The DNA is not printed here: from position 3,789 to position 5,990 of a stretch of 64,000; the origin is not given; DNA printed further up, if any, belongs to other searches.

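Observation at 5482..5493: In-frame G12 homopolymer inside the GHKL ATPase gene: candidate phase-variation switch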

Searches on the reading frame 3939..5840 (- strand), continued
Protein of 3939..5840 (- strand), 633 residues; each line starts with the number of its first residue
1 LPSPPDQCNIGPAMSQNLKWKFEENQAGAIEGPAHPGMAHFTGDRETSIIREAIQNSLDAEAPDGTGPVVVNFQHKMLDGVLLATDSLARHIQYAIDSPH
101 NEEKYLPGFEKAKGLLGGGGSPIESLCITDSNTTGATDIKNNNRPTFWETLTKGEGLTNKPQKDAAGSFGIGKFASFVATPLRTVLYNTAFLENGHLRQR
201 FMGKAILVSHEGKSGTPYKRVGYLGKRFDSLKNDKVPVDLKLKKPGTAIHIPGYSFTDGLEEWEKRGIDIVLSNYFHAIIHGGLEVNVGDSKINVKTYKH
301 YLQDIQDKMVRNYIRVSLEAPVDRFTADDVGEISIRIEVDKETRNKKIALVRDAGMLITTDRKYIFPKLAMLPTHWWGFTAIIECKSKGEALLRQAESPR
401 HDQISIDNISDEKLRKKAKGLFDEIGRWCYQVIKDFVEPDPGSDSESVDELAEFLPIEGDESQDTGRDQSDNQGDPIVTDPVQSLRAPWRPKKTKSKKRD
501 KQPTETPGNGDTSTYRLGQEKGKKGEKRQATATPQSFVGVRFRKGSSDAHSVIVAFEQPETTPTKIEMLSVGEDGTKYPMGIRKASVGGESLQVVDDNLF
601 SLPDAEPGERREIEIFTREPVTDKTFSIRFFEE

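Call 44: list_cluster_members(proteins=[P0001, P0002, P0003, P0004, P0006, P0008, P0009, P0011, P0121, window:3939-5801:-])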
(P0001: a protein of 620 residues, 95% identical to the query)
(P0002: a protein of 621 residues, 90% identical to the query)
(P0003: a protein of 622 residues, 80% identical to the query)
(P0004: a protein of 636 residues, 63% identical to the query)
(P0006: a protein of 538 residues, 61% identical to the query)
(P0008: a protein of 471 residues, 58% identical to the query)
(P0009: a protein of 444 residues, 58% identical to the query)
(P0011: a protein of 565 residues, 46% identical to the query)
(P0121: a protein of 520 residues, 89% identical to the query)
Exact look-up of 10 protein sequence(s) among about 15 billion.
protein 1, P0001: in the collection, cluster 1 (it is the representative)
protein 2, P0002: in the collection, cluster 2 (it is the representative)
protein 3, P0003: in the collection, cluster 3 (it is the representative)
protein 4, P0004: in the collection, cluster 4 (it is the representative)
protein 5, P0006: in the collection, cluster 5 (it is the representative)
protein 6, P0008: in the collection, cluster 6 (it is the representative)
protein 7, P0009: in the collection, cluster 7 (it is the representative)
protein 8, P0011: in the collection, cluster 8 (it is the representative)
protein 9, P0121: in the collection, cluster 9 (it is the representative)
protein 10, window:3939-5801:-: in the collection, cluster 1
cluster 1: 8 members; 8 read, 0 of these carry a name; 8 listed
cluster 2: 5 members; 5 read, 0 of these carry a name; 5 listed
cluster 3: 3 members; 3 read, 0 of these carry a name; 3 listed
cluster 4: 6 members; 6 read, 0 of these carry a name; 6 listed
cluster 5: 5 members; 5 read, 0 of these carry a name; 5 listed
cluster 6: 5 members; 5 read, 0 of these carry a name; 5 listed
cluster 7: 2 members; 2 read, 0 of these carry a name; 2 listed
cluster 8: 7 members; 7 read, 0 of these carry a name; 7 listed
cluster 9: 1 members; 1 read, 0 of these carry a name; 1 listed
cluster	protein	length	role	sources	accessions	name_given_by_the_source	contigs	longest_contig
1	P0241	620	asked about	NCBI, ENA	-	-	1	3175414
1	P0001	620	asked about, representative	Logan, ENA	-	-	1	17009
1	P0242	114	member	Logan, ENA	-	-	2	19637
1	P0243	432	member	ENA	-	-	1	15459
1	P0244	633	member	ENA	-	-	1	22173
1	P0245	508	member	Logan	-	-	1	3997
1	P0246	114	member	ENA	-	-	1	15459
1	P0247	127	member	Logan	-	-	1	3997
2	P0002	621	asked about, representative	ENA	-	-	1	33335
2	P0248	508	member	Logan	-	-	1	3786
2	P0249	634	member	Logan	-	-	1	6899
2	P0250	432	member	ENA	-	-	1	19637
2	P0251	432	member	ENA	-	-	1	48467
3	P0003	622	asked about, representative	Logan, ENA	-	-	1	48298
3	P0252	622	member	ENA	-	-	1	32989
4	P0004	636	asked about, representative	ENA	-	-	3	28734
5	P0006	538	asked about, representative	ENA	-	-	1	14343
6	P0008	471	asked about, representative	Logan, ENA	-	-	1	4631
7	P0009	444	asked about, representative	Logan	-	-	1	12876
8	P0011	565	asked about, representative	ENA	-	-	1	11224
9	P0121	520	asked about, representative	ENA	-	-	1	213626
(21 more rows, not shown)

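Call 46: find_encoding_contigs(protein=P0242, flank=3000, max_places=4)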
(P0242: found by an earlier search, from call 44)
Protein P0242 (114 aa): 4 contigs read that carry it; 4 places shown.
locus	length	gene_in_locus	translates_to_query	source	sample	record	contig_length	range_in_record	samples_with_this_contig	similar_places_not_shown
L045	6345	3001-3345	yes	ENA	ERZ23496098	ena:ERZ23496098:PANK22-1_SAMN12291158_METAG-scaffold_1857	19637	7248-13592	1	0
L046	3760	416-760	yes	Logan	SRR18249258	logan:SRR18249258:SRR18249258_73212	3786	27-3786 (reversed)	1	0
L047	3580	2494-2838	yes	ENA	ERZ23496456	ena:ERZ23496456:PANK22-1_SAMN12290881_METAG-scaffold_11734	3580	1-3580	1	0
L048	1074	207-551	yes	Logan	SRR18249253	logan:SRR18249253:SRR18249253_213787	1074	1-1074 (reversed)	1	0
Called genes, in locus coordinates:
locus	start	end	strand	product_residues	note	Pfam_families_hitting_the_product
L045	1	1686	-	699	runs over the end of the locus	PF04851:ResIII, PF00270:DEAD, PF00271:Helicase_C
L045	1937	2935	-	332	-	PF00296:Bac_luciferase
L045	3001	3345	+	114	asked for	-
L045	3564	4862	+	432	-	-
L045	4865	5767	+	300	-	-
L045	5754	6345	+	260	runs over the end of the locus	PF19866:DUF6339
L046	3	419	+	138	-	?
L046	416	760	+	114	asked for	-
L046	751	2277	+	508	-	-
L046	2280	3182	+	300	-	-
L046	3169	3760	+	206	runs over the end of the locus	?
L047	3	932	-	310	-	?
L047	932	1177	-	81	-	-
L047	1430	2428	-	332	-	PF00296:Bac_luciferase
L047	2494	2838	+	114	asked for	-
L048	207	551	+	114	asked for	-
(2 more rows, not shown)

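Call 47: predict_structure(alignment_id=A2)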
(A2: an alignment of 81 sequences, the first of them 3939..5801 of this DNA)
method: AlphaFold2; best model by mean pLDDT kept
length: 620 residues; sequences in the alignment: 81
mean_pLDDT: 79.2   pTM: 0.66
mean pLDDT of the five models: 79.2, 78.5, 78.2, 77.9, 76.1
residues with pLDDT >= 90: 276; 70-90: 207; 50-70: 39; < 50: 98
segments of 3 or more residues with pLDDT < 50: 148-158, 442-522
pLDDT, mean of each block of 10 residues (from residue 1): 77 90 72 88 86 88 92 94 93 93 80 95 83 84 53 45 89 95 94 93 93 93 93 95 91 94 94 96 93 89 95 88 94 91 88 89 94 76 80 85 89 95 84 52 43 32 36 42 37 34 33 36 65 85 79 83 84 87 83 81 87 77
secondary structure, 60 per line:
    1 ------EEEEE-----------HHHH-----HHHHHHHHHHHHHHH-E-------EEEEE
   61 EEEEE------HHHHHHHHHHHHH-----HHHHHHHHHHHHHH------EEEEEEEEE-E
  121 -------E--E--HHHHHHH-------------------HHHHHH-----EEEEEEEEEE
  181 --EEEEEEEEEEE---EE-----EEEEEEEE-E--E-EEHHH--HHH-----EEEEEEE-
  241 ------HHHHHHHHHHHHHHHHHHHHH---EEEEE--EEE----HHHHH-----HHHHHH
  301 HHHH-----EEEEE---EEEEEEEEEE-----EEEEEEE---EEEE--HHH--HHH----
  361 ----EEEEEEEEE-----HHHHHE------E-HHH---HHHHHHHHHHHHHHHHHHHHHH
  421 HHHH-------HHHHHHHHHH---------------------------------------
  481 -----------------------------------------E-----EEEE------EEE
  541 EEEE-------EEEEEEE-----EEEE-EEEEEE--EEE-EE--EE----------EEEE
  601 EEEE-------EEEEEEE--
elements in order: E7-11 H23-26 H32-46 E56-65 H72-84 H90-103 E110-118 H134-140 H160-165 E171-180 E183-193 E204-211 E233-239 H247-267 E271-275 E278-280 H285-289 H295-304 E310-314 E318-327 E333-339 E343-346 E365-373 H379-383 H399-424 H432-441 E528-531 E538-544 E552-558 E564-567 E569-574 E577-579 E597-604 E612-618

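Call 52: fold_search(model_id=the predicted structure, library=pdb)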
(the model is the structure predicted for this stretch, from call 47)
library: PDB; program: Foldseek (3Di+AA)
matches with E <= 10: 1352; with E <= 0.001: 4
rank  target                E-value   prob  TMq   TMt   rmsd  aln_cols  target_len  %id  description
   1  2q2e_B                8.8e-08  1.00  0.26  0.27  28.0       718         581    8  Crystal structure of the topoisomerase VI holoenzyme from Methanosarcina mazei (released 2007-07-10)
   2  6o1e                  1.6e-07  1.00  0.32  0.43   8.1       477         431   12  The crystal structure of human MORC3 ATPase-CW in complex with AMPPNP (released 2019-03-20)
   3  5ix2_B                2.4e-07  1.00  0.33  0.45   9.0       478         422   12  Crystal structure of mouse Morc3 ATPase-CW cassette in complex with AMPPNP and unmodified H3 peptide (released 2016-08-17)
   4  9cdg_B                1.1e-06  1.00  0.30  0.36  16.1       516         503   10  MORC2 ATPase dead mutant - S87A (released 2025-07-09)
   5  8qfb_E                2.2e-02  1.00  0.13  0.24   4.7       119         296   10  Crystal structure of human MPP8 C-terminal region (residues 565-860) (released 2024-09-11)
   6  8qfb_A                3.3e-02  0.99  0.12  0.23   4.9       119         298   12  Crystal structure of human MPP8 C-terminal region (residues 565-860) (released 2024-09-11)
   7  7pjj                  4.3e-02  0.75  0.09  0.08   7.6       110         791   17  Structure of the Family-3 Glycosyl Hydrolase BcpE2 from Streptomyces scabies (released 2022-07-13)
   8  8jh5_C                9.7e-02  0.75  0.10  0.36   6.8       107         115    7  Structure of the auxin exporter PIN1 in Arabidopsis thaliana in the Naproxen-bound state (released 2024-05-29)
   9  4mng_A                9.7e-02  0.11  0.09  0.17  24.9       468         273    8  Structure of the DP10.7 TCR with CD1d-sulfatide (released 2013-12-18)
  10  4lpw_A                1.4e-01  0.84  0.09  0.41   7.8       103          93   14  Crystal structure of TENCON variant A6 (released 2014-01-29)
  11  7u39_C                1.4e-01  0.82  0.08  0.07   7.6       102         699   11  Structure of the apo form of Streptomyces venezuelae GlgX, the glycogen debranching enzyme (released 2022-10-05)
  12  8ebb_B                1.5e-01  0.85  0.12  0.34   4.9       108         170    6  Crystal structure of SIX6 from Fusarium oxysporum f. sp. lycopersici (released 2023-06-21)
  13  4lpx                  1.5e-01  0.72  0.08  0.37   8.3       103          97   14  Crystal structure of TENCON variant D4 (released 2014-01-29)
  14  4rzc_C                1.6e-01  0.57  0.10  0.34   7.4       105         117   11  Fv M6P-1 in complex with mannose-6-phosphate (released 2015-11-04)
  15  4lpv_A                1.9e-01  0.66  0.09  0.38   8.7       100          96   13  Crystal structure of TENCON variant P41BR3-42 (released 2014-01-29)
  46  7wrz_H                3.5e-01  0.38  0.09  0.31   6.7        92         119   16  Local resolution of BD55-5840 Fab and SARS-COV2 Omicron RBD (released 2022-06-22)
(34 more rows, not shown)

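Call 54: search_protein_families(library=padloc, proteins=[L032:2345-4078:+, L008:10860-12335:+], max_evalue=0.001)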
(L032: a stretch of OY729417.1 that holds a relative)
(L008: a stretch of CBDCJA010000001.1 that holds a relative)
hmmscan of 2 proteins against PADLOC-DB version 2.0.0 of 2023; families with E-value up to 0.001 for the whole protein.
L032:2345-4078:+ (578 aa): 0 families

L008:10860-12335:+ (492 aa): 0 families

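Call 55: search_protein_families(library=pfam, proteins=[L032:2345-4078:+, L008:10860-12335:+, L040:315-1577:-, L033:5989-6616:+, L030:5923-6515:+], max_evalue=0.001)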
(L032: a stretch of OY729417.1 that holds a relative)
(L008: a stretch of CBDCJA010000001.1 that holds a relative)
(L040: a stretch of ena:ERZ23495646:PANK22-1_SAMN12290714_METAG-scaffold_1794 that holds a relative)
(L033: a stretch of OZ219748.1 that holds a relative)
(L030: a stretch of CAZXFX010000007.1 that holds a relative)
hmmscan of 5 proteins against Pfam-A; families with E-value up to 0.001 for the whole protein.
L032:2345-4078:+ (578 aa): 1 family
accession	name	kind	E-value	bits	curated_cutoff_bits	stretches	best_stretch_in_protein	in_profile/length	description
PF00884.28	Sulfatase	-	1.3e-14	54.7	25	1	264-541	22-298/301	Sulfatase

L008:10860-12335:+ (492 aa): 0 families

L040:315-1577:- (421 aa): 2 families
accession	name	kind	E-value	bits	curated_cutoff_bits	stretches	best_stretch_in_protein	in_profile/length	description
PF02720.22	DUF222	-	3.7e-19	69.6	24.4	1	67-341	30-306/306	Domain of unknown function (DUF222)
PF01844.29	HNH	-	2.6e-06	27.9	21.4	1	348-383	4-42/47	HNH endonuclease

L033:5989-6616:+ (209 aa): 0 families

L030:5923-6515:+ (197 aa): 0 families

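Call 67: search_protein_families(library=phrogs, proteins=[window:3939-5801:-], max_evalue=0.01)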
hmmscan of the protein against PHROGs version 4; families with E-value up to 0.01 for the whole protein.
window:3939-5801:- (620 aa): 0 families

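Call 75: search_protein_representatives(alignment_id=A2)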
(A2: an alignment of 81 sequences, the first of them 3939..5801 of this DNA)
Query: 81 sequences, 622 profile positions. Proteins with E-value up to 0.001 (for the whole library): 5584; up to 1e-10: 3433; up to 1e-30: 1741. The best 150 are listed.
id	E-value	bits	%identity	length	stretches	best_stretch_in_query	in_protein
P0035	9.7e-255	863.4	-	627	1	2-621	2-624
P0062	4.9e-245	831.4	-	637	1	1-620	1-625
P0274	5.0e-245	831.3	-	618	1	1-618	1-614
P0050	1.4e-239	813.4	-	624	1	4-621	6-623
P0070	4.6e-229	778.6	-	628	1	1-619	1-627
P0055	3.0e-219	746.2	-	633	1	4-620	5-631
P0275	2.0e-215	733.6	-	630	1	3-620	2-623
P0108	9.7e-209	711.5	-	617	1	3-620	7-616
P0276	4.8e-207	705.9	-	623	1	1-620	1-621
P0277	2.3e-192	657.4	-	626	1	2-619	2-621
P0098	2.7e-192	657.2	-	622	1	4-621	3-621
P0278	2.2e-191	654.1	-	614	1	4-621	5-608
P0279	3.4e-180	617.2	-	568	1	3-501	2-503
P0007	6.9e-176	603.0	-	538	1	109-621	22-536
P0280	4.5e-167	573.8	-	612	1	3-619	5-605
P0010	6.7e-163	560.1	-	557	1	105-619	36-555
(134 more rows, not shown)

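Call 77: find_encoding_contigs(protein=P0073, flank=3000, max_places=4)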
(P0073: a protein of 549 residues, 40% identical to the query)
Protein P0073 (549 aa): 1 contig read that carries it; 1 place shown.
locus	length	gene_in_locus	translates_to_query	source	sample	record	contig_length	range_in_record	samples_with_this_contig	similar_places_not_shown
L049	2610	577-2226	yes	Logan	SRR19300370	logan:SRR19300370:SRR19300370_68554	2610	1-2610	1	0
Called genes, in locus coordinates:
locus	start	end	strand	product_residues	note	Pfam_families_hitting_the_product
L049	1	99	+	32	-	?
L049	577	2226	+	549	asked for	-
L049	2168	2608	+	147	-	?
